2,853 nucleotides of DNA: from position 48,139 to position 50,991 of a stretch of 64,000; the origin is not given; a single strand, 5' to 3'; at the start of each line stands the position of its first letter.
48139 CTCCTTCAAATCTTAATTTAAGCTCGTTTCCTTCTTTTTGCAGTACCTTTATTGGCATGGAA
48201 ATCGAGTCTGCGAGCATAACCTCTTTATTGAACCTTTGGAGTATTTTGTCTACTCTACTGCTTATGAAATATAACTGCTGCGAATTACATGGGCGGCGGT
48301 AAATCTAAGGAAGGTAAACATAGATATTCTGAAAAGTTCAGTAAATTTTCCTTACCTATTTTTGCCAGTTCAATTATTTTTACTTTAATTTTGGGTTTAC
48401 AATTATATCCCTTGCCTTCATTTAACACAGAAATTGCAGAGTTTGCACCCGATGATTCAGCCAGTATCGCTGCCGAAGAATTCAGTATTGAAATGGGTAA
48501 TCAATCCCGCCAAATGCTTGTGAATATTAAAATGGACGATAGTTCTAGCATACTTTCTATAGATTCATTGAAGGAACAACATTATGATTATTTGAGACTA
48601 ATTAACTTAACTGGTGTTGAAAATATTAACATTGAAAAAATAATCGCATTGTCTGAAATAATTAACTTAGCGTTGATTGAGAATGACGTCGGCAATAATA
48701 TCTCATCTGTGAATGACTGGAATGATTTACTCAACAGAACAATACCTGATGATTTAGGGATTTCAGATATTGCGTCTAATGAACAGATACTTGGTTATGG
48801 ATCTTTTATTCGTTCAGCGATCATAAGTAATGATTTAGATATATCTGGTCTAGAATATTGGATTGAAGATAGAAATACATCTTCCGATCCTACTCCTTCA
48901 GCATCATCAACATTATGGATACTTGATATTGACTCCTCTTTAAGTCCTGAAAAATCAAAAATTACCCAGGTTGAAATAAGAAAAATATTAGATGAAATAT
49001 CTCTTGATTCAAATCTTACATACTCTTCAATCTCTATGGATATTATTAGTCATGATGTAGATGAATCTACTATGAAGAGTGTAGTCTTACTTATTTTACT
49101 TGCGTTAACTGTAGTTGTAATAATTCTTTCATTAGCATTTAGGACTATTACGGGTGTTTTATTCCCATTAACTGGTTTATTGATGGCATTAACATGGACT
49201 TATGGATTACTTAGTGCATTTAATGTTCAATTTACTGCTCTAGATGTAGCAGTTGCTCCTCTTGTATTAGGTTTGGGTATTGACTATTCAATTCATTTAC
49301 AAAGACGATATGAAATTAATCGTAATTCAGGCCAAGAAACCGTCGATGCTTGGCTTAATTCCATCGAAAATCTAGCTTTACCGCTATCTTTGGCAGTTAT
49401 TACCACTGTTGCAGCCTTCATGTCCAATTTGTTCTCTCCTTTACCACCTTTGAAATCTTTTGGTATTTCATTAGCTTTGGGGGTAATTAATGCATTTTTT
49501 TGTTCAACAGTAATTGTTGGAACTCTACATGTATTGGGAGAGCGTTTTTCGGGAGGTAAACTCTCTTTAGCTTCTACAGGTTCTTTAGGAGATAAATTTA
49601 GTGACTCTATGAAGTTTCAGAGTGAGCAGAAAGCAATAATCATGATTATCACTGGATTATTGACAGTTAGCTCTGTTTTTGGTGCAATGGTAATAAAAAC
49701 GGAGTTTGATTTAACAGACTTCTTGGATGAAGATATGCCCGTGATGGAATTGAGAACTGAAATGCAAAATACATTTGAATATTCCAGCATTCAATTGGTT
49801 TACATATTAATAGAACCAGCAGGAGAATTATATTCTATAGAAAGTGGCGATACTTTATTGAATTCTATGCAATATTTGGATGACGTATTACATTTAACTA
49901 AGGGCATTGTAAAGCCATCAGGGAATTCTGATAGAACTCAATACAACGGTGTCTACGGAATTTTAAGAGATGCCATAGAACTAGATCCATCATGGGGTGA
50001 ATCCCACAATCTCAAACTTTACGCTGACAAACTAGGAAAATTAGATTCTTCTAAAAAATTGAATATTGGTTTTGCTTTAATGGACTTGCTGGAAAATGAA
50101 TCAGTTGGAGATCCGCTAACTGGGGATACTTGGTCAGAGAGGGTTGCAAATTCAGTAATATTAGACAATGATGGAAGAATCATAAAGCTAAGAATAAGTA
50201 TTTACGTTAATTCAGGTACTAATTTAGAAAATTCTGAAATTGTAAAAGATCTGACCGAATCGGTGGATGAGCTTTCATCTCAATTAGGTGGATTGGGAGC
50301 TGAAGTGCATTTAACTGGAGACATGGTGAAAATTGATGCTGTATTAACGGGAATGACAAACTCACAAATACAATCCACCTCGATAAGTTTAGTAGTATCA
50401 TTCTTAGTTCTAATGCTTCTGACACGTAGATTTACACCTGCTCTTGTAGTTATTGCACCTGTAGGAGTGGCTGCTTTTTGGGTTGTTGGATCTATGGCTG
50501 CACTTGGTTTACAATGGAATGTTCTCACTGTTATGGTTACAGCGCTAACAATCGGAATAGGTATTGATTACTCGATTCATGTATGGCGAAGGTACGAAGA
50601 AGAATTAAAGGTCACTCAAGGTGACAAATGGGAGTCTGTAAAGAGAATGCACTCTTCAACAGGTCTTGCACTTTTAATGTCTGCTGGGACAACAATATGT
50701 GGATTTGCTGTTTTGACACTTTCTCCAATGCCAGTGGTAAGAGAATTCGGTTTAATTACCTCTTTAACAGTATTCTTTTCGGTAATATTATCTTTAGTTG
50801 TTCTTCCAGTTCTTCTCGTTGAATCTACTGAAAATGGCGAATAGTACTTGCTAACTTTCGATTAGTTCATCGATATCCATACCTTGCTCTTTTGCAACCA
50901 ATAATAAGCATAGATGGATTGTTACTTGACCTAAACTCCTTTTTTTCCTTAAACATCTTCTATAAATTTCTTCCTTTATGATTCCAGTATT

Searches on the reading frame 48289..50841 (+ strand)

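Call 75: search_protein_families(library=pfam, proteins=[window:48289-50841:+], max_evalue=0.001)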
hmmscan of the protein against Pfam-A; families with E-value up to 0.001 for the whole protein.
window:48289-50841:+ (851 aa): 5 families
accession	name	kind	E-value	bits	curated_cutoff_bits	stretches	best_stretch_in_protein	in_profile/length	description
PF03176.21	MMPL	-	2.8e-39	135.4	20.5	2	612-844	68-300/333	MMPL family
PF12349.14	Sterol-sensing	-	2.1e-11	44.4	22.3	2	296-406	15-125/153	Sterol-sensing domain of SREBP cleavage-activation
PF02460.24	Patched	-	2e-10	41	23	1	706-841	19-152/156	Patched SSD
PF02355.23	SecD_SecF_C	-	3.9e-07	30.1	20.5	1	244-407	12-176/189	Protein export membrane protein SecD/SecF, C-terminal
PF00873.25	ACR_tran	-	1.7e-05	23.2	28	1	638-842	282-485/1021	AcrB/AcrD/AcrF family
